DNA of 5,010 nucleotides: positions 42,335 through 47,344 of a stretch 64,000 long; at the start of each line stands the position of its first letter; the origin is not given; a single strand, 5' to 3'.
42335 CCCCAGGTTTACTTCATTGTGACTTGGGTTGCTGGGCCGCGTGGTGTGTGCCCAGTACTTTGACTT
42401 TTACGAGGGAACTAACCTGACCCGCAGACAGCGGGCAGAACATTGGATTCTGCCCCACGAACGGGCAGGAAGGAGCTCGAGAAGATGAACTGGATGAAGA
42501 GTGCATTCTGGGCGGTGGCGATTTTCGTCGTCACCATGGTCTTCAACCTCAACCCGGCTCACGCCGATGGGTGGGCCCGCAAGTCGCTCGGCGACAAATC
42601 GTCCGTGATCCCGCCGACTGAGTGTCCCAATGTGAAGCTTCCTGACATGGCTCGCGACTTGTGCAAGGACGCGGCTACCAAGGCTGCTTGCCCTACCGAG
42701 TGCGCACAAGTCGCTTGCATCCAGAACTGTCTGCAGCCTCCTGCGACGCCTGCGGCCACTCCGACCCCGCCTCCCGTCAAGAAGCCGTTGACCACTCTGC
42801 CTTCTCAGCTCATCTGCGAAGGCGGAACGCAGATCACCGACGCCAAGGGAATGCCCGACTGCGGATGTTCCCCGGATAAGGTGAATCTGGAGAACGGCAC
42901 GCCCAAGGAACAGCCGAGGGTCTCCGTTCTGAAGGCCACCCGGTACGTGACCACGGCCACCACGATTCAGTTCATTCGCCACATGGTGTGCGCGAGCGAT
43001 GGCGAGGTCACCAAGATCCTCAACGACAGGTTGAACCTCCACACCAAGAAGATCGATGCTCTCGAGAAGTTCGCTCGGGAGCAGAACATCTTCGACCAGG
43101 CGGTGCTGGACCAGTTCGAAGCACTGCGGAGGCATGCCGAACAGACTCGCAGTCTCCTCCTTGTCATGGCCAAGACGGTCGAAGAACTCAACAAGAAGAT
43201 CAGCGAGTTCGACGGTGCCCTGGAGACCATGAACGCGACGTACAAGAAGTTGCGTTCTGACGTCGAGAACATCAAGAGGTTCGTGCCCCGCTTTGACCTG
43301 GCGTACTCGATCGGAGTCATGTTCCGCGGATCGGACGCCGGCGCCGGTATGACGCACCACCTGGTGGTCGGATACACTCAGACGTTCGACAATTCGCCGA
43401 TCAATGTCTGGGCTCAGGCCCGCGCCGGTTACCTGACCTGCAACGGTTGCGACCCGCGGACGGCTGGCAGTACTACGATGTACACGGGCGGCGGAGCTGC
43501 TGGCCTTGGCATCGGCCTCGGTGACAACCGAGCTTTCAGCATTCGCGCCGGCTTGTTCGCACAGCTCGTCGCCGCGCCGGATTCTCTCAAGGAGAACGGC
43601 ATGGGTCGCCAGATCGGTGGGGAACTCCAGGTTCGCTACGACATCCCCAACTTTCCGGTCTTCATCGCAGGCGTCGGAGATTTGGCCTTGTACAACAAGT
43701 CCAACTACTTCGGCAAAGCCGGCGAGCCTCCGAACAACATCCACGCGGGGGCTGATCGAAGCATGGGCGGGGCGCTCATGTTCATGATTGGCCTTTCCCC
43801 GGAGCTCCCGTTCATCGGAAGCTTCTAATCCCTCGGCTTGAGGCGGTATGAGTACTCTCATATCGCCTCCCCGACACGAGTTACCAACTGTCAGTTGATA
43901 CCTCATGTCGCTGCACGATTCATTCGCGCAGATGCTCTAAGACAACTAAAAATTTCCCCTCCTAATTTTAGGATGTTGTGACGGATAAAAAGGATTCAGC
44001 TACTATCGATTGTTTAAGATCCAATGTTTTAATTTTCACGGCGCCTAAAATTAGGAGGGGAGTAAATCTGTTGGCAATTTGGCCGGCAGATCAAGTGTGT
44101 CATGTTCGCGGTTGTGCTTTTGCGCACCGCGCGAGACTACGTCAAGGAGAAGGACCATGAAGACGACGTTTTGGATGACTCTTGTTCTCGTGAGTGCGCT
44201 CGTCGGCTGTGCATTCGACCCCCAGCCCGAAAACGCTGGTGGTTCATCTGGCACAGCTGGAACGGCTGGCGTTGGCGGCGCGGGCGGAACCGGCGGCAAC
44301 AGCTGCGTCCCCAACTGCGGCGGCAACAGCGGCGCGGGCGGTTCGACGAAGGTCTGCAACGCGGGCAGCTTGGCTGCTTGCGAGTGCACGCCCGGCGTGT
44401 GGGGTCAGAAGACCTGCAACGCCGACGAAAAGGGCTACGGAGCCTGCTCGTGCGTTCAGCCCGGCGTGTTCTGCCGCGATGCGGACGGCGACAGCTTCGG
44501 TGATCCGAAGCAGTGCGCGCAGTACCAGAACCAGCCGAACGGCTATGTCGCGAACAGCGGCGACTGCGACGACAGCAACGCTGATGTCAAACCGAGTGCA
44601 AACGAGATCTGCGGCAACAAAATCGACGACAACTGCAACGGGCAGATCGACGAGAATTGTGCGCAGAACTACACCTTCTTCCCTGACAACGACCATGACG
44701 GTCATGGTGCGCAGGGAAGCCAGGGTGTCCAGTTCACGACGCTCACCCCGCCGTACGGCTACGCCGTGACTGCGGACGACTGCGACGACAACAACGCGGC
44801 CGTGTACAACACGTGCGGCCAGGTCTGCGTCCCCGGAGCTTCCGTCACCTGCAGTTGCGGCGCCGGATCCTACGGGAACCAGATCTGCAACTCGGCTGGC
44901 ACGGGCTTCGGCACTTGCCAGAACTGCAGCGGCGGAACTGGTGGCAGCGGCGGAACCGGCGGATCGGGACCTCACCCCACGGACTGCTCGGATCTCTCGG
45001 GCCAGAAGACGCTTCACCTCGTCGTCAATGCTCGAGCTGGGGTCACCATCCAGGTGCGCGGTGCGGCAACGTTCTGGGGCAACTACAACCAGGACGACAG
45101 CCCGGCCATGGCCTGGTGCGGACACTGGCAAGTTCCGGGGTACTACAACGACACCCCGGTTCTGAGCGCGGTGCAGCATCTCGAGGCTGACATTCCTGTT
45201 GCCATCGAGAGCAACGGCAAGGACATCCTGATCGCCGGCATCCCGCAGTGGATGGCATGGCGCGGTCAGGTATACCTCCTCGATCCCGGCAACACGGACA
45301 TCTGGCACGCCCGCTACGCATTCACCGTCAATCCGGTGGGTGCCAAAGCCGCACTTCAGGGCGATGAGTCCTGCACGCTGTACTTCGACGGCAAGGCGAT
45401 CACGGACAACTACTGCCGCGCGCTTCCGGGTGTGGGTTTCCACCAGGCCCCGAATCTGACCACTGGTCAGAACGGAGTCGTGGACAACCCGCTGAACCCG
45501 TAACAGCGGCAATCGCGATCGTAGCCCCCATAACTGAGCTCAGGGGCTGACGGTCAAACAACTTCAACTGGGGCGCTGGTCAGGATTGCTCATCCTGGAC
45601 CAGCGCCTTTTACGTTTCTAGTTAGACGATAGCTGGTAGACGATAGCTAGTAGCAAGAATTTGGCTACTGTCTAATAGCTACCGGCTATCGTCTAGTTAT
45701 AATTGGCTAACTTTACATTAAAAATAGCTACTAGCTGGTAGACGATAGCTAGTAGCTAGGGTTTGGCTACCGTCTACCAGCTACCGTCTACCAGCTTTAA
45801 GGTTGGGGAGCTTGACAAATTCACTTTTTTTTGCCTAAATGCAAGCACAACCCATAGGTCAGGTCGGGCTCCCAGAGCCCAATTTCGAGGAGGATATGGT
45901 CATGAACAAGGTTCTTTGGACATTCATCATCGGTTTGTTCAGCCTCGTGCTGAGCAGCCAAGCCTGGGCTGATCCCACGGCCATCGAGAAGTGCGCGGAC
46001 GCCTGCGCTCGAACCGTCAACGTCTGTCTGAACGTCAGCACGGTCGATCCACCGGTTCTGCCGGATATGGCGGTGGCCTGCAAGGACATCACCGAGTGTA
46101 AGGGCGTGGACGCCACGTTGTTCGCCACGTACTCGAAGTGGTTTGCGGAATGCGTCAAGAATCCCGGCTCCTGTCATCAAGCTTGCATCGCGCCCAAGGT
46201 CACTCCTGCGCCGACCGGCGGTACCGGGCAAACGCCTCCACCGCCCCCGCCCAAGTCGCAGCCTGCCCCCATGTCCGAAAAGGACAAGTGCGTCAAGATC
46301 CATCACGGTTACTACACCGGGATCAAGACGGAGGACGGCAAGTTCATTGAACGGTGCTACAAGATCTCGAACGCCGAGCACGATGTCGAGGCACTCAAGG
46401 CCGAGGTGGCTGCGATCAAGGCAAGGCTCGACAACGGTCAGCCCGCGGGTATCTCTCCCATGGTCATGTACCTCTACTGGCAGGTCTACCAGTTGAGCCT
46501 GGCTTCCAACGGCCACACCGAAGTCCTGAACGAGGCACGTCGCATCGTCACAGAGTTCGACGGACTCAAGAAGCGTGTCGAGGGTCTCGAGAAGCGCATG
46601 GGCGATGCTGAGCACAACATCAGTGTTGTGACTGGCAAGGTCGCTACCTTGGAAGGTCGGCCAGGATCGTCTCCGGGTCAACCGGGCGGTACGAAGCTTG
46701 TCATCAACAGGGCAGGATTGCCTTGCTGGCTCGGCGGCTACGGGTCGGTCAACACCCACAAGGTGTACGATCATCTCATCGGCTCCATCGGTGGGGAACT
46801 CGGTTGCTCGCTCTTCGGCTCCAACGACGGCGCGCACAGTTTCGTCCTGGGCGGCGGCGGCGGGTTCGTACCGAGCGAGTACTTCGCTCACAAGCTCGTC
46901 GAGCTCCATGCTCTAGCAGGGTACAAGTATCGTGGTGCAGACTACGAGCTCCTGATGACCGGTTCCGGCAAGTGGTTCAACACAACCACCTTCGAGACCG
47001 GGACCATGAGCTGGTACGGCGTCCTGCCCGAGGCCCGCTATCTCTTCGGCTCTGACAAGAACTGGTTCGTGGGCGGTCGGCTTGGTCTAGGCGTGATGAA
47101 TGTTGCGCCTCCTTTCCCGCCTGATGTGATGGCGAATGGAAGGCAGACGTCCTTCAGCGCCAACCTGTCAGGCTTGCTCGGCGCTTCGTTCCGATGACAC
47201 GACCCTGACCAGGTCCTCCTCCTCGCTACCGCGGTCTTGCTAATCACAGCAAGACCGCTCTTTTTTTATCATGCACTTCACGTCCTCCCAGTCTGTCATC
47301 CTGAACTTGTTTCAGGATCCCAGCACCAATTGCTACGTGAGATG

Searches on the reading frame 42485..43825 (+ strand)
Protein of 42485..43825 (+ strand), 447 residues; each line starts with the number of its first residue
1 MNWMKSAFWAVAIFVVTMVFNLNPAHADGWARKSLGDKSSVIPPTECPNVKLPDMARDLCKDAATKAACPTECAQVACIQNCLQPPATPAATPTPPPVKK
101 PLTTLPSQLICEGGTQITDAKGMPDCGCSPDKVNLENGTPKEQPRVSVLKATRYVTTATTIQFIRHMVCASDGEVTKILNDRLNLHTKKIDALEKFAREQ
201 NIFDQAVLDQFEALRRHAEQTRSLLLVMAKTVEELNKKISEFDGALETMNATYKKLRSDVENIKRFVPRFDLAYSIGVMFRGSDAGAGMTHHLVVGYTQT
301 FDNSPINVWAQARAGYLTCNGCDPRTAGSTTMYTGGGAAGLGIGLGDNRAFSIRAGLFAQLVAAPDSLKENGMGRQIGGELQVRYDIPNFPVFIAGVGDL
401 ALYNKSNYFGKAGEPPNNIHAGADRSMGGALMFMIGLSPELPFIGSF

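Call 14: search_protein_families(library=pfam, proteins=[window:42485-43825:+], max_evalue=0.01)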
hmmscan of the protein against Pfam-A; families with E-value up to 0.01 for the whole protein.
window:42485-43825:+ (447 aa): 1 family
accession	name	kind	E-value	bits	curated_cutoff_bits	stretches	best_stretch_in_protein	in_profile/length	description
PF04802.21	PP4R3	-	0.0056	15.9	27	1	154-241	400-484/497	Phosphatase 4 regulatory subunit 3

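Call 29: find_homologous_proteins(query=window:42485-43825:+)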
Query window:42485-43825:+ (447 aa): 7 proteins with E <= 0.001 among 8000 candidates.
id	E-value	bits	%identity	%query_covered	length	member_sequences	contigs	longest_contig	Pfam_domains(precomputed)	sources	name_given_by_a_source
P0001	0.0e+0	1036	100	100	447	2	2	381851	-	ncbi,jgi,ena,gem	ncbi:MAG: hypothetical protein WC750_04130 [Patescibacteria group bacterium]|jgi:hypothetical protei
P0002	4.1e-91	324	42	98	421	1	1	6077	-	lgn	-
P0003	3.3e-88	315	40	99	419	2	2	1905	-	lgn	-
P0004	3.7e-83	298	43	89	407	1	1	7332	-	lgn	-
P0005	2.6e-82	295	40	99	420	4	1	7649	-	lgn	-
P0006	5.4e-78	281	38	98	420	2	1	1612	-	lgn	-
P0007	4.4e-63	232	36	98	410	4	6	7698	PF10805.15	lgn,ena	-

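Call 30: find_encoding_contigs(protein=P0005, flank=6000, max_places=4)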
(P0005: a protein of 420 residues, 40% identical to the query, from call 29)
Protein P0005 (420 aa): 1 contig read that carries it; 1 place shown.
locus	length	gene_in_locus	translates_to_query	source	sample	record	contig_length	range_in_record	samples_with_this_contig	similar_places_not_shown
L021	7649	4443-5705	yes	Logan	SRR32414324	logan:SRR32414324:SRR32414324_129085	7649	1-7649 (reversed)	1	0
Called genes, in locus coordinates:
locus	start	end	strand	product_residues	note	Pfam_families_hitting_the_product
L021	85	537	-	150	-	PF01668:SmpB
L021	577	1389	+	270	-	-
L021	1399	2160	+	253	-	-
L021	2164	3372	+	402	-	PF13180:PDZ_2, PF17820:PDZ_6 (weak)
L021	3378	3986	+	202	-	-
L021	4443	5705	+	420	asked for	-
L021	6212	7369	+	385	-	PF11617:Cu-binding_MopE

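Call 31: find_encoding_contigs(protein=P0007, flank=6000, max_places=6)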
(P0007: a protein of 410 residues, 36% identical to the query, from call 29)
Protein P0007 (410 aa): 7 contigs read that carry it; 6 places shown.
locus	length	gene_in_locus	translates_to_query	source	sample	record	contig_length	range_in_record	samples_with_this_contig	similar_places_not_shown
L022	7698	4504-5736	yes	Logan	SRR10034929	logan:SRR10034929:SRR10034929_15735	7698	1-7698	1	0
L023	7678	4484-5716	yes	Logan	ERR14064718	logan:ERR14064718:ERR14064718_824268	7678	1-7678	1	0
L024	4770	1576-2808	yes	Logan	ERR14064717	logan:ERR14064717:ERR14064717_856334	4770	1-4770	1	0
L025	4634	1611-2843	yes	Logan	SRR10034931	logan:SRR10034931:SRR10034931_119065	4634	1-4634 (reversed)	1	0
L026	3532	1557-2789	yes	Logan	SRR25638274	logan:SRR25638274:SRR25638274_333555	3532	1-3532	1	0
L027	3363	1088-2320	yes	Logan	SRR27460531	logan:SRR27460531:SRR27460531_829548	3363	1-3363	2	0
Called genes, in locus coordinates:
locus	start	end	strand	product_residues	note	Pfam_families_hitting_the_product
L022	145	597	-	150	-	PF01668:SmpB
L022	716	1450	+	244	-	-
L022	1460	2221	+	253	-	-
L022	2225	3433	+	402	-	PF13180:PDZ_2, PF17820:PDZ_6 (weak)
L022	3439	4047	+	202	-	-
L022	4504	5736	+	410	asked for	PF10805:DUF2730 (faint)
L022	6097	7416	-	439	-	-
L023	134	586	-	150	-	PF01668:SmpB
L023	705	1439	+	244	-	-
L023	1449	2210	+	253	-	-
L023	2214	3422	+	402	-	PF13180:PDZ_2, PF17820:PDZ_6 (weak)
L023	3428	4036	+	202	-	-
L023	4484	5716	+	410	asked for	PF10805:DUF2730 (faint)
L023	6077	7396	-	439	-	-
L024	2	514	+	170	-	?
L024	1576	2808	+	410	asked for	PF10805:DUF2730 (faint)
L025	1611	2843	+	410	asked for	PF10805:DUF2730 (faint)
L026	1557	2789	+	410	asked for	PF10805:DUF2730 (faint)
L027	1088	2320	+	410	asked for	PF10805:DUF2730 (faint)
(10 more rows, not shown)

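Call 32: find_encoding_contigs(protein=P0004, flank=6000, max_places=4)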
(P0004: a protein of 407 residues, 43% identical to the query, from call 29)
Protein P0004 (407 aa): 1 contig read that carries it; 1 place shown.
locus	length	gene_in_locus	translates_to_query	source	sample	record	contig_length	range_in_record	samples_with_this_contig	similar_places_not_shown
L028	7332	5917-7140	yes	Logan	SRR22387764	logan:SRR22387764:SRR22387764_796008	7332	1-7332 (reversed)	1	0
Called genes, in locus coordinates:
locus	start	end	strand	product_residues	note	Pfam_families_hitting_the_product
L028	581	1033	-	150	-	PF01668:SmpB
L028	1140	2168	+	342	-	PF01594:AI-2E_transport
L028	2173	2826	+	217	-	-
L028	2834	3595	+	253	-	-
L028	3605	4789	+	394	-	PF13180:PDZ_2, PF17820:PDZ_6 (weak)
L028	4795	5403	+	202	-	-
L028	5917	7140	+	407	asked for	-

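Call 53: find_encoding_contigs(protein=P0002, flank=6000, max_places=3)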
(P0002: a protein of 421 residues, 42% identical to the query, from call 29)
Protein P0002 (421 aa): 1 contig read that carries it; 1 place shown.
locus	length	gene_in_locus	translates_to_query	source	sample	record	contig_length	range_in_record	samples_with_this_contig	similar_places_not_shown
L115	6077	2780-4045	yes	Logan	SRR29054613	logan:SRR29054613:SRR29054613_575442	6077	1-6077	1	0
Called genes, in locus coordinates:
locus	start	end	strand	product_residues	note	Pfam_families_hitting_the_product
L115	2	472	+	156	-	?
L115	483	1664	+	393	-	PF13180:PDZ_2, PF17820:PDZ_6 (weak)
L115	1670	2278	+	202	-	-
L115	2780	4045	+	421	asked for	-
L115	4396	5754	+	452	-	-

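Call 54: find_encoding_contigs(protein=P0003, flank=3000, max_places=3)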
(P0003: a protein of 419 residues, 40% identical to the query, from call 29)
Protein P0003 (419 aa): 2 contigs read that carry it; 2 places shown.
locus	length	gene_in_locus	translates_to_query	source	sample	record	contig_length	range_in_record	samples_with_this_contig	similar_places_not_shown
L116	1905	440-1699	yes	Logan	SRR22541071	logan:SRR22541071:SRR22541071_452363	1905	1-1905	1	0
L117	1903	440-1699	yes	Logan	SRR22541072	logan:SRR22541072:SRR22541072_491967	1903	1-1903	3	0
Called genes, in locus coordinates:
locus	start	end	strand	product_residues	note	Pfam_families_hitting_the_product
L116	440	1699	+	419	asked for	-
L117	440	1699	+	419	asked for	-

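Call 55: find_encoding_contigs(protein=P0006, flank=3000, max_places=3)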
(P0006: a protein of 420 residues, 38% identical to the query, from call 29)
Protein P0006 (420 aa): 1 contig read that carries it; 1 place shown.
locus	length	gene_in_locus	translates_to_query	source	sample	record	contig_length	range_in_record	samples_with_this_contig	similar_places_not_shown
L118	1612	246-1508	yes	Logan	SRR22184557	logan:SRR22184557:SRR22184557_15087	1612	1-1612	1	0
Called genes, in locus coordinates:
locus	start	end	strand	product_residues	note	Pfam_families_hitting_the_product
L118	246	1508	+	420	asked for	-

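Call 82: search_protein_families(library=phrogs, proteins=[window:42485-43825:+], max_evalue=0.01)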
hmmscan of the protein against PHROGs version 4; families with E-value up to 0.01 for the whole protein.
window:42485-43825:+ (447 aa): 2 families
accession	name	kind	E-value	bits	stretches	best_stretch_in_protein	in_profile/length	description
phrog_1296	-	lysis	0.00033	21.6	1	175-249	21-91/93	holin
phrog_9483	-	tail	0.003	17.1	1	188-268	67-143/657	tail length tape measure protein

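Call 83: search_protein_families(library=ncbifam, proteins=[window:42485-43825:+], max_evalue=0.01)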
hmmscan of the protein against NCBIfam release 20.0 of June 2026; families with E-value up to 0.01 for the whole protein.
window:42485-43825:+ (447 aa): 1 family
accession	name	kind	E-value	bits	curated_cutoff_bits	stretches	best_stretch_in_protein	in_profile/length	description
TIGR01266.1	fum_ac_acetase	equivalog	3.8e-05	22.7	375.3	1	192-297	53-160/420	fumarylacetoacetase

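Call 91: predict_structure(alignment_id=A5)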
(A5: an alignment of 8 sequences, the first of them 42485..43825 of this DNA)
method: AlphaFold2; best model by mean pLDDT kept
length: 447 residues; sequences in the alignment: 8
mean_pLDDT: 61.2   pTM: 0.37
mean pLDDT of the five models: 61.2, 59.4, 57.6, 52.7, 51.0
residues with pLDDT >= 90: 9; 70-90: 140; 50-70: 164; < 50: 134
segments of 3 or more residues with pLDDT < 50: 1-8, 10-12, 14-52, 78-102, 234-236, 238-246, 256-265, 323-327, 367-369, 408-423, 444-447
pLDDT, mean of each block of 10 residues (from residue 1): 35 44 33 27 35 57 54 54 36 36 59 76 76 69 65 69 73 59 64 67 62 66 59 49 45 48 54 85 64 82 75 78 50 81 76 85 59 73 85 88 61 43 61 85 46
secondary structure, 60 per line:
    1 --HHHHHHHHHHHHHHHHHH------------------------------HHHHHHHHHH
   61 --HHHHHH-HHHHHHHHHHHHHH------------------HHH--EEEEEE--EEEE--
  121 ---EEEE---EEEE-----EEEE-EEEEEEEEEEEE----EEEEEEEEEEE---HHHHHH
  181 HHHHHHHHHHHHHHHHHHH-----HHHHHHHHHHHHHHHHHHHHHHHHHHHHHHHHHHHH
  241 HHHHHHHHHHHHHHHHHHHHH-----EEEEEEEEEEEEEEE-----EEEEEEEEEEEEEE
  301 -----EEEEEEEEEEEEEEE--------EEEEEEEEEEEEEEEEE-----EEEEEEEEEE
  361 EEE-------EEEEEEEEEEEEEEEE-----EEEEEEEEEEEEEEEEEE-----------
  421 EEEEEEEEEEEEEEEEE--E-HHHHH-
elements in order: H3-20 H51-60 H63-68 H70-83 E107-112 E115-118 E124-127 E131-134 E140-143 E145-156 E161-171 H175-199 H205-261 E267-281 E287-300 E306-320 E329-345 E351-363 E371-386 E392-409 E421-437 H442-446

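Call 94: fold_search(model_id=the predicted structure, library=pdb)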
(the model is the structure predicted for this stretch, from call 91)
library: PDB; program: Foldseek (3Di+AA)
matches with E <= 10: 967; with E <= 0.001: 11
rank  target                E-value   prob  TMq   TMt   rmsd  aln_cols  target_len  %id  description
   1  2f1v_A                4.7e-05  1.00  0.25  0.52   5.6       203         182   13  Outer membrane protein OmpW (released 2006-01-24)
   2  9a2m_MODEL_1_A        6.8e-05  1.00  0.25  0.30   6.5       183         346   12  Model of E. coli OmpA by in-cell photo-crosslinking MS and deep learning (released 2023-02-24)
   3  2f1t_A                8.9e-05  1.00  0.26  0.53   5.5       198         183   13  Outer membrane protein OmpW (released 2006-01-24)
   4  9fzd_A                9.9e-05  1.00  0.24  0.53   6.4       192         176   11  Structure of OmpA-long in complex with nanobody Nb39 (released 2024-07-17)
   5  9fzc_A                1.4e-04  1.00  0.25  0.55   6.1       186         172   12  Structure of OmpA-short in complex with nanobody Nb01 (released 2024-07-17)
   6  8qxp                  4.9e-04  1.00  0.27  0.57   4.8       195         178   12  Crystal structure of the outer membrane porin OmpW from Klebsiella pneumoniae (released 2024-01-24)
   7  2n2l_MODEL_1_A        6.1e-04  1.00  0.26  0.63   5.9       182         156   10  NMR structure of yersinia pestis ail (attachment invasion locus) in decylphosphocholine micelles calculated wi (released 2015-07-22)
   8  2mnh_MODEL_1_A        6.4e-04  1.00  0.24  0.63   6.3       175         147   11  Refined structure of outer membrane protein x in nanodisc by measuring residual dipolar couplings (released 2015-03-18)
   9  3kvn_X                6.8e-04  0.91  0.15  0.12  15.1       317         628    8  Crystal structure of the full-length autotransporter EstA from Pseudomonas aeruginosa (released 2010-01-26)
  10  3kvn_A                7.6e-04  0.89  0.16  0.12  15.0       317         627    8  Crystal structure of the full-length autotransporter EstA from Pseudomonas aeruginosa (released 2010-01-26)
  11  1p4t                  9.9e-04  1.00  0.25  0.58   5.0       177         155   10  Crystal structure of Neisserial surface protein A (NspA) (released 2003-07-22)
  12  8bys_A                1.3e-03  0.28  0.08  0.10  20.4       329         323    9  Outer membrane attachment porin OmpM1 from Veillonella parvula, native (released 2023-11-08)
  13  9nh1_B                1.4e-03  0.99  0.21  0.32  15.1       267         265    9  In situ cryo-EM structure of porin I of the Legionella Dot/Icm T4SS machine (released 2025-09-17)
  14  9nh1_C                1.6e-03  0.99  0.23  0.34   8.3       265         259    8  In situ cryo-EM structure of porin I of the Legionella Dot/Icm T4SS machine (released 2025-09-17)
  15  3dzm_A                2.6e-03  0.99  0.21  0.38   9.2       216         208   12  Crystal structure of a major outer membrane protein from Thermus thermophilus HB27 (released 2008-12-23)
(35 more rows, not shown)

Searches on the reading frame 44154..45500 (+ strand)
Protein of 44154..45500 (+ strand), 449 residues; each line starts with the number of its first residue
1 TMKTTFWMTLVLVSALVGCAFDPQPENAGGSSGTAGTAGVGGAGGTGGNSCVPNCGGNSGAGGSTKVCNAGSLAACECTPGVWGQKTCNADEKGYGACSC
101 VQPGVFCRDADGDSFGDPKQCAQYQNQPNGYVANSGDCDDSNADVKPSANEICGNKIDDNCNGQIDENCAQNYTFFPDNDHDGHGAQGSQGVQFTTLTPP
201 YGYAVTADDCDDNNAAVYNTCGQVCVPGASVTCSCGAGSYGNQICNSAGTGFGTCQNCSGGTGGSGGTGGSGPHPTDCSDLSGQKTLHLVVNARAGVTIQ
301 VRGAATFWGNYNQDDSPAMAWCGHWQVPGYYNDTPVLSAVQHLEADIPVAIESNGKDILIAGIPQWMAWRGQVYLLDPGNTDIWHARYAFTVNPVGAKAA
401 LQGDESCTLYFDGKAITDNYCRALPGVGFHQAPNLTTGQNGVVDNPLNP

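Call 14: search_protein_families(library=pfam, proteins=[window:44154-45500:+], max_evalue=0.01)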
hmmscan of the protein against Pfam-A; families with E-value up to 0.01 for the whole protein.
window:44154-45500:+ (449 aa): 1 family
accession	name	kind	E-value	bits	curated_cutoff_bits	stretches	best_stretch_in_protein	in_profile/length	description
PF11617.13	Cu-binding_MopE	-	4.8e-10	39.9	27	1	137-167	1-30/30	Putative metal-binding motif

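Call 82: search_protein_families(library=phrogs, proteins=[window:44154-45500:+], max_evalue=0.01)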
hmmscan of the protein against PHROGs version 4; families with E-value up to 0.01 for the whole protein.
window:44154-45500:+ (449 aa): 0 families

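Call 83: search_protein_families(library=ncbifam, proteins=[window:44154-45500:+], max_evalue=0.01)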
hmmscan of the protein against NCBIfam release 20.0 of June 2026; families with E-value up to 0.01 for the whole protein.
window:44154-45500:+ (449 aa): 0 families

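Call 103: find_homologous_proteins(query=window:44154-45500:+)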
Query window:44154-45500:+ (449 aa): 50 proteins with E <= 0.001 among 8000 candidates.
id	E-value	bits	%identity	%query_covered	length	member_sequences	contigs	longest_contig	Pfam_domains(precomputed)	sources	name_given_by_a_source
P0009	2.9e-221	754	74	100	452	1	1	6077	-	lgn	-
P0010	1.2e-171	590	59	100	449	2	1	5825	PF11617.14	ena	-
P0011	1.1e-135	471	54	85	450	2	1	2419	PF11617.14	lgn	-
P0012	1.9e-111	391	45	22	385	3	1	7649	PF11617.14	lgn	-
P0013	2.4e-109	385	58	61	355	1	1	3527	PF11617.14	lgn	-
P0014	3.4e-82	295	43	25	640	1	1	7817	PF11617.14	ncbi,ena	-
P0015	5.5e-65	238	52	35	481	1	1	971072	PF11617.14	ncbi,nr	ncbi:MAG: putative metal-binding motif-containing protein [Patescibacteria group bacterium]|nr:putat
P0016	3.0e-46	176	51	14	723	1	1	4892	PF09603.16,PF11617.14,PF26707.1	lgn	-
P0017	5.5e-45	172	43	27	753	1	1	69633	PF11617.14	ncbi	-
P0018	1.2e-34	138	44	43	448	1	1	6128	PF11617.14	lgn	-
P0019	7.3e-33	132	40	27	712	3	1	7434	PF11617.14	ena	-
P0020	3.8e-24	104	58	15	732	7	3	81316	PF11617.14,PF03160.21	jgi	jgi:hypothetical protein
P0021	1.2e-23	102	44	27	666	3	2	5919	PF13573.13,PF11617.14,PF18483.9,PF03160.21,PF00139.27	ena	-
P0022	6.3e-23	100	34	46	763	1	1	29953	PF13573.13,PF11617.14,PF18483.9,PF03160.21,PF00139.27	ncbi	-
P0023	4.9e-22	97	41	27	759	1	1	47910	PF11617.14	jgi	-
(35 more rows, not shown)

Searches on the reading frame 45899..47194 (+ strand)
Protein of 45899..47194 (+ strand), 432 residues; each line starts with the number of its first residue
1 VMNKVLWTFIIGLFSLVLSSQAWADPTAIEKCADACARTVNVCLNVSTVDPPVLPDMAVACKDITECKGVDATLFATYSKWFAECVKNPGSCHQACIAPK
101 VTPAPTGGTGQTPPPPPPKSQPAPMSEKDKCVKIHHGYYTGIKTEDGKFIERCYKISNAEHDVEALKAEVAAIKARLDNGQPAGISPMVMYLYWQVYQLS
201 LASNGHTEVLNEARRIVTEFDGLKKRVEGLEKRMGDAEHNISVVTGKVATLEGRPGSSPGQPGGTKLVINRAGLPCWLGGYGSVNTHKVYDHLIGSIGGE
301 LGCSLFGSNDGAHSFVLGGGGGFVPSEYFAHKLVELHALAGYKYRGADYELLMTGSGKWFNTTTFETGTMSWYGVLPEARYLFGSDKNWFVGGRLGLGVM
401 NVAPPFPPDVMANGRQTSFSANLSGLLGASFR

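Call 14: search_protein_families(library=pfam, proteins=[window:45899-47194:+], max_evalue=0.01)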
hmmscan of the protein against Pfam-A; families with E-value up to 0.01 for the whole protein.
window:45899-47194:+ (432 aa): 0 families

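Call 82: search_protein_families(library=phrogs, proteins=[window:45899-47194:+], max_evalue=0.01)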
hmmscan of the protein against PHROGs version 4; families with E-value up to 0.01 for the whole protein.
window:45899-47194:+ (432 aa): 1 family
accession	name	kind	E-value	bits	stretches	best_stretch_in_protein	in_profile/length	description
phrog_33336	-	unknown function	3.1e-06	28.6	0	203-288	43-124/136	-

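Call 83: search_protein_families(library=ncbifam, proteins=[window:45899-47194:+], max_evalue=0.01)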
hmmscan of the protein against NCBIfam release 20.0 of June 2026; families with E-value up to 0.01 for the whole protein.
window:45899-47194:+ (432 aa): 1 family
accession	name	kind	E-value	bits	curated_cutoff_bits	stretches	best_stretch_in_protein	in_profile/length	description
NF004595.0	PRK05932.1-2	equivalog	0.0029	16.6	513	1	145-258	155-270/484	RNA polymerase factor sigma-54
